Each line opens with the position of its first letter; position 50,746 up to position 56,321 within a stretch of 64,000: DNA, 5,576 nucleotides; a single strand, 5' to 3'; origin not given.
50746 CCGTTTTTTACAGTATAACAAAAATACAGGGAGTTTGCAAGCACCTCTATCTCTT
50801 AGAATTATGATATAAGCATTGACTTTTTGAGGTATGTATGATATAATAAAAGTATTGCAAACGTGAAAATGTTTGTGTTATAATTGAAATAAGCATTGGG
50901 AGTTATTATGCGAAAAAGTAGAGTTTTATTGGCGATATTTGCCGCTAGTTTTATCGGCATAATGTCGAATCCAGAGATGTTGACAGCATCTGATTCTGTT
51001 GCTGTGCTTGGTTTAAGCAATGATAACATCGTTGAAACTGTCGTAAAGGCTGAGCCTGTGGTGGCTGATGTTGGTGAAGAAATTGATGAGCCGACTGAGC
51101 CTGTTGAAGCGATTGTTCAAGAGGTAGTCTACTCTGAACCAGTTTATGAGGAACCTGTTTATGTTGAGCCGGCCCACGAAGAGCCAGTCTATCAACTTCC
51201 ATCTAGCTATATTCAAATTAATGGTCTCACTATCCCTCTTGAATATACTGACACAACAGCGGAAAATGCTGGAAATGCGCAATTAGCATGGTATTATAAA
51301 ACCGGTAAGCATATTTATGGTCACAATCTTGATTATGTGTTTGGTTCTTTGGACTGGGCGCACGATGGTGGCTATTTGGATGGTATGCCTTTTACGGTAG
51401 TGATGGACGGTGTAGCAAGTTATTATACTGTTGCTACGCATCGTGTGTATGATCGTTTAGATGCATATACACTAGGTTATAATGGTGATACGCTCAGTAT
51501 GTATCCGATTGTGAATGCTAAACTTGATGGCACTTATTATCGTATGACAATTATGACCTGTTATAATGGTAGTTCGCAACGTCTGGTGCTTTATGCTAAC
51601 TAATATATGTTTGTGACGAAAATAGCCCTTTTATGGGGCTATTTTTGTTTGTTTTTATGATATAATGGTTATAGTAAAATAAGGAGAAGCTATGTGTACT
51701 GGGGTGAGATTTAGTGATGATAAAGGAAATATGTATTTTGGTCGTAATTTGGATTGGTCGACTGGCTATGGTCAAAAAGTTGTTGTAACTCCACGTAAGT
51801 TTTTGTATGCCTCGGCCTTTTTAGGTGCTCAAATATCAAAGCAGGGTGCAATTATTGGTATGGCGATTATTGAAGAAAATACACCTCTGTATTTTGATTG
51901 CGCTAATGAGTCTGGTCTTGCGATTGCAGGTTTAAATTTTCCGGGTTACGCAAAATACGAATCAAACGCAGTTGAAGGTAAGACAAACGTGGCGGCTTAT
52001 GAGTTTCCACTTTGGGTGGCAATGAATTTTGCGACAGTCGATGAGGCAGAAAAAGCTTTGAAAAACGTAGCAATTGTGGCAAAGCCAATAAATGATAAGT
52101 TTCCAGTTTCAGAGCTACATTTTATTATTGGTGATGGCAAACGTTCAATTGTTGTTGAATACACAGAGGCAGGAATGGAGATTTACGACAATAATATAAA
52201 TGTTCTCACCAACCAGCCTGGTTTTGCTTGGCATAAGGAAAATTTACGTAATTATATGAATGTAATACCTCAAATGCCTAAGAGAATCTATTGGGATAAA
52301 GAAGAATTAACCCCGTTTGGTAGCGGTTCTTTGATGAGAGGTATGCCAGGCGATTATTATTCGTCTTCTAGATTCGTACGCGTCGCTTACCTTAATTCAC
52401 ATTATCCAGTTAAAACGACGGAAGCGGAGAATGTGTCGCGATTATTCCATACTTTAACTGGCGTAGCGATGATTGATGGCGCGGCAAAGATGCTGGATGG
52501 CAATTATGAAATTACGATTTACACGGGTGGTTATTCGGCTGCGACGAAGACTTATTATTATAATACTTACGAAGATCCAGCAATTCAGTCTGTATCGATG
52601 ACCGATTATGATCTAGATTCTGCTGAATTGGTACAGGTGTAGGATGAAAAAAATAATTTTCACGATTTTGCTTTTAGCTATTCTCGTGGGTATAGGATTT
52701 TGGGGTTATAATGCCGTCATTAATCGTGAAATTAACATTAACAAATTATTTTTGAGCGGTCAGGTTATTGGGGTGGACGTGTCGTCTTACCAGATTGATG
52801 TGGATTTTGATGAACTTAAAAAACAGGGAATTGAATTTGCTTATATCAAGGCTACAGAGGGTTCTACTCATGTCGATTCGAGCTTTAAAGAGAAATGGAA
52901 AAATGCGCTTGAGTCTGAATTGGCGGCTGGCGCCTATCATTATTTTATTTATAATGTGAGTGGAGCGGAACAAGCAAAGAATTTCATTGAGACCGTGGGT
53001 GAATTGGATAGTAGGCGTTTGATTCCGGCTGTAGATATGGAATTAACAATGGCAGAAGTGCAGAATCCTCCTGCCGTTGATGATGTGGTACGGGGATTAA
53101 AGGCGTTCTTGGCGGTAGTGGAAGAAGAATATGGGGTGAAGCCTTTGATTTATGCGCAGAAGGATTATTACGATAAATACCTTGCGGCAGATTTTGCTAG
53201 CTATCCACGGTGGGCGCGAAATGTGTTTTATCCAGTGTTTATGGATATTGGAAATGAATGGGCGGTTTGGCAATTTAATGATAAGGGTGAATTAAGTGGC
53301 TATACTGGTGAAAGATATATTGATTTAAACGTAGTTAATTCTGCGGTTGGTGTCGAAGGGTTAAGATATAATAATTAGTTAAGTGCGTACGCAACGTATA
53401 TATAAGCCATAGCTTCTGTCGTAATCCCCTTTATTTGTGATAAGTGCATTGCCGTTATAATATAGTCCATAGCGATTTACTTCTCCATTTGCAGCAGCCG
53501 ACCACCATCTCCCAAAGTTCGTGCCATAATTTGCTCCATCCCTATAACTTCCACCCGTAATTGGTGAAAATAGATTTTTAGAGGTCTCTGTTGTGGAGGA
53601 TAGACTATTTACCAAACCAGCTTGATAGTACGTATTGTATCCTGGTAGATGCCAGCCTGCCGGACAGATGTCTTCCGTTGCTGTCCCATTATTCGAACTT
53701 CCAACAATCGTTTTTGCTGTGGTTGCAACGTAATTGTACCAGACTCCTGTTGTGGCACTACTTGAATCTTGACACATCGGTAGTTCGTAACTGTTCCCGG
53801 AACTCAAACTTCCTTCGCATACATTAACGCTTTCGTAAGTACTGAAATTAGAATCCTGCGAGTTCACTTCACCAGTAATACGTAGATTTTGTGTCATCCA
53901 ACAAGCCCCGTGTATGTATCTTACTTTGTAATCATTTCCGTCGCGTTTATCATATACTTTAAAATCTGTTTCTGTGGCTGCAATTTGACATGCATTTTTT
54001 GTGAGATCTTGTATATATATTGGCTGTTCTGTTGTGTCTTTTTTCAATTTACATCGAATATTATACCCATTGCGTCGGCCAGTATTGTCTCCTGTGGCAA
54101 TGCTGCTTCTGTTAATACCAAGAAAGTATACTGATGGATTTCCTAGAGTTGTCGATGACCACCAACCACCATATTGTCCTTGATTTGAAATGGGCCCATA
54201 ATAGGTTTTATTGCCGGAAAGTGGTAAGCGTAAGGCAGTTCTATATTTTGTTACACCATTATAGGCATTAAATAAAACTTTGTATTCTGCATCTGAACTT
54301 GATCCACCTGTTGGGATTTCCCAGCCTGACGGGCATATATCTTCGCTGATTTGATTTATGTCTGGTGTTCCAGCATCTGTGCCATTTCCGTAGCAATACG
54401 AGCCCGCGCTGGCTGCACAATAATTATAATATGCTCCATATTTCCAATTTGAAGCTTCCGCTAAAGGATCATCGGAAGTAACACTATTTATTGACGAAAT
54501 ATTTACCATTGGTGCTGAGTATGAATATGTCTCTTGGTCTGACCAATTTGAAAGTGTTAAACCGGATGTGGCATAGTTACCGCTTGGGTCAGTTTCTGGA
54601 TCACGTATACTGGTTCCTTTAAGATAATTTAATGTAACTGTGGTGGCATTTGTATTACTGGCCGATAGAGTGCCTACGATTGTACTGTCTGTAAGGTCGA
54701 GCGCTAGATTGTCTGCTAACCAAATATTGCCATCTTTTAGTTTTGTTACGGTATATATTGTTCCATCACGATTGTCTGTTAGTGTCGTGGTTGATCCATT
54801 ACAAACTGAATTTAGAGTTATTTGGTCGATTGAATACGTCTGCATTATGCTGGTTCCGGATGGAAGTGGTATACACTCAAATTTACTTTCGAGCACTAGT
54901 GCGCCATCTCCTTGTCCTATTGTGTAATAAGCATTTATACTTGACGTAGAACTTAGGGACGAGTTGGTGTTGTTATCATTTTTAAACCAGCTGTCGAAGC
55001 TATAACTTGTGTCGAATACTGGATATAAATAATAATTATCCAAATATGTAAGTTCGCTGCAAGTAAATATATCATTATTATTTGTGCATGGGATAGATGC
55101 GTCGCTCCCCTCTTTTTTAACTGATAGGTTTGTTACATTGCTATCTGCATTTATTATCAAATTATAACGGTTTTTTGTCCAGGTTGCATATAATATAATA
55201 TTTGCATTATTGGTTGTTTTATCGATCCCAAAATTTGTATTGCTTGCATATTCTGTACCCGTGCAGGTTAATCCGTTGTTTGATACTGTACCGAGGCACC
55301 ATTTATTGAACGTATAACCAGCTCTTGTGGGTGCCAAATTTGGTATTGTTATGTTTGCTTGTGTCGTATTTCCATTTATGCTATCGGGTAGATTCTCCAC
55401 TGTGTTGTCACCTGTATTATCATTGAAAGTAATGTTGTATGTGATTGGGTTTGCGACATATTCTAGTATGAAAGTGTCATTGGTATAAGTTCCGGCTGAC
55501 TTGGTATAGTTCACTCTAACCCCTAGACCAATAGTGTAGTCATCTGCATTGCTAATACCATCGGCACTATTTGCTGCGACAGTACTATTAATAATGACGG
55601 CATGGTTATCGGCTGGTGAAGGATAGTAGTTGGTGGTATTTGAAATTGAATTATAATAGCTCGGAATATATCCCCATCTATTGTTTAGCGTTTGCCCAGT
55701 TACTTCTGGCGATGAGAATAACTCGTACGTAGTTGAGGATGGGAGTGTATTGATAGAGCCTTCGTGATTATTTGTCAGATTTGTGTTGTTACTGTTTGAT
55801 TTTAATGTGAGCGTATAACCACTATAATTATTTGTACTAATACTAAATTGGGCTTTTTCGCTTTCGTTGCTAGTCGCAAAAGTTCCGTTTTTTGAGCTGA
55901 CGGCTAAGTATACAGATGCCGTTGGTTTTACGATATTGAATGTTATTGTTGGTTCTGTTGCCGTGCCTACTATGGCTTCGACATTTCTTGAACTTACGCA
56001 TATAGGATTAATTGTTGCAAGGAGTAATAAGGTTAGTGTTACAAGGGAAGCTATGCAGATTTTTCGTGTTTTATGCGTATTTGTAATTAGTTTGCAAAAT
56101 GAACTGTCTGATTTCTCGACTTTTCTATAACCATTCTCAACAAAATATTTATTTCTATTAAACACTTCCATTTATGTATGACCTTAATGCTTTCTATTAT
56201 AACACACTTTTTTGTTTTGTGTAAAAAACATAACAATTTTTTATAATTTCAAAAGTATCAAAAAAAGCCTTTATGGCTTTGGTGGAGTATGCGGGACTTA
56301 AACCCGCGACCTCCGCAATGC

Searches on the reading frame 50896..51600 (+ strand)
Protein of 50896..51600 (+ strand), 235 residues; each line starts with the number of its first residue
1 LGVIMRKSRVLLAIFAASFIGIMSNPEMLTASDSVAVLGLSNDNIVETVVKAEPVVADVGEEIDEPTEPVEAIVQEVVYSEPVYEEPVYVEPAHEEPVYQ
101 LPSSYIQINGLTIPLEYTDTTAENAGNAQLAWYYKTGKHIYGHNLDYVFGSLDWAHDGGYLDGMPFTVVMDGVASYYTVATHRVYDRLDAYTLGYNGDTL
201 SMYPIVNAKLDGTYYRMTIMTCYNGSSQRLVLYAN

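Call 33: search_protein_families(library=pfam, proteins=[window:50896-51600:+], max_evalue=0.01)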
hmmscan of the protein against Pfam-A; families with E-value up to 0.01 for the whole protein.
window:50896-51600:+ (235 aa): 0 families

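Call 34: search_protein_families(library=ncbifam, proteins=[window:50896-51600:+], max_evalue=0.01)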
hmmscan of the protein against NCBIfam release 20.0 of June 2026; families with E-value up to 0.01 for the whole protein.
window:50896-51600:+ (235 aa): 0 families

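Call 69: search_solved_structures(query=window:50896-51600:+, max_evalue=1)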
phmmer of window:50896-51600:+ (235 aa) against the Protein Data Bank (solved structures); distinct sequences matched with E-value up to 1: 3.
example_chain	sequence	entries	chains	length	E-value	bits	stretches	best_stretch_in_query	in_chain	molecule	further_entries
6ozh_A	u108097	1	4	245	0.64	13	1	16-95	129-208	endonuclease V isoform X2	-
6ozi_A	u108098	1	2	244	0.64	13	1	16-95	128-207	endonuclease V isoform X2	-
7p83_A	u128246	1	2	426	1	12.3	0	89-175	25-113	S-adenosylmethionine synthase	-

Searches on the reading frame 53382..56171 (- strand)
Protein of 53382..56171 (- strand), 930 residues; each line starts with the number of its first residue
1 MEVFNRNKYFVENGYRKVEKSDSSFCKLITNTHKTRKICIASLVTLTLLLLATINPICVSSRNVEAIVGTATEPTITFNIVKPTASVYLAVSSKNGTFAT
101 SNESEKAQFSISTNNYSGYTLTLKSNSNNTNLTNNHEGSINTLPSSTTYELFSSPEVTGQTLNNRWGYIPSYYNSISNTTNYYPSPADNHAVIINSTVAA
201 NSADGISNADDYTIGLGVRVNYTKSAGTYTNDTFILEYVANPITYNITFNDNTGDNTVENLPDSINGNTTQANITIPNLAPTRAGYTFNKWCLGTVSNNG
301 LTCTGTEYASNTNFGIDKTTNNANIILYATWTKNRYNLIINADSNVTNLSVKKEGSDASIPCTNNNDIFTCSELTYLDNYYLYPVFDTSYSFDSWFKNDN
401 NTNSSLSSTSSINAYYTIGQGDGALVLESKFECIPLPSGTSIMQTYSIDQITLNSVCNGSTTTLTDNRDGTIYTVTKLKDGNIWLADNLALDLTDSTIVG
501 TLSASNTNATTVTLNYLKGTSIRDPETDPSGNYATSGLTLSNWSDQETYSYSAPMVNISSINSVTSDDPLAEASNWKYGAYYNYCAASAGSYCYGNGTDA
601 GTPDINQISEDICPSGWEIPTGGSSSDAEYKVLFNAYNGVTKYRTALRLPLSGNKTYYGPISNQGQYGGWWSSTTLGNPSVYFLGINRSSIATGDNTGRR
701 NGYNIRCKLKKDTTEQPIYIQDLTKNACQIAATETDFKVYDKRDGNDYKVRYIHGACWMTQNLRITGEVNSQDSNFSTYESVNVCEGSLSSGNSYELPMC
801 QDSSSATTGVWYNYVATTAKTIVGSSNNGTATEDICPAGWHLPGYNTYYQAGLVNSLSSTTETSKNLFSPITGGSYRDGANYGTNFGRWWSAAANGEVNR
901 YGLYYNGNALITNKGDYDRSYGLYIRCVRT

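Call 33: search_protein_families(library=pfam, proteins=[window:53382-56171:-], max_evalue=0.01)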
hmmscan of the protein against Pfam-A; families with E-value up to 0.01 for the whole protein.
window:53382-56171:- (930 aa): 2 families
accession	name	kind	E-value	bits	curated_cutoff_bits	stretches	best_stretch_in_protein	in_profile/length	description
PF09603.15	Fib_succ_major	-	6.8e-12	46.5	33.9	1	754-929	4-187/187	Fibrobacter succinogenes major domain (Fib_succ_major)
PF09479.16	Flg_new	-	1.1e-05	25.9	27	1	245-329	1-64/65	Listeria-Bacteroides repeat domain (List_Bact_rpt)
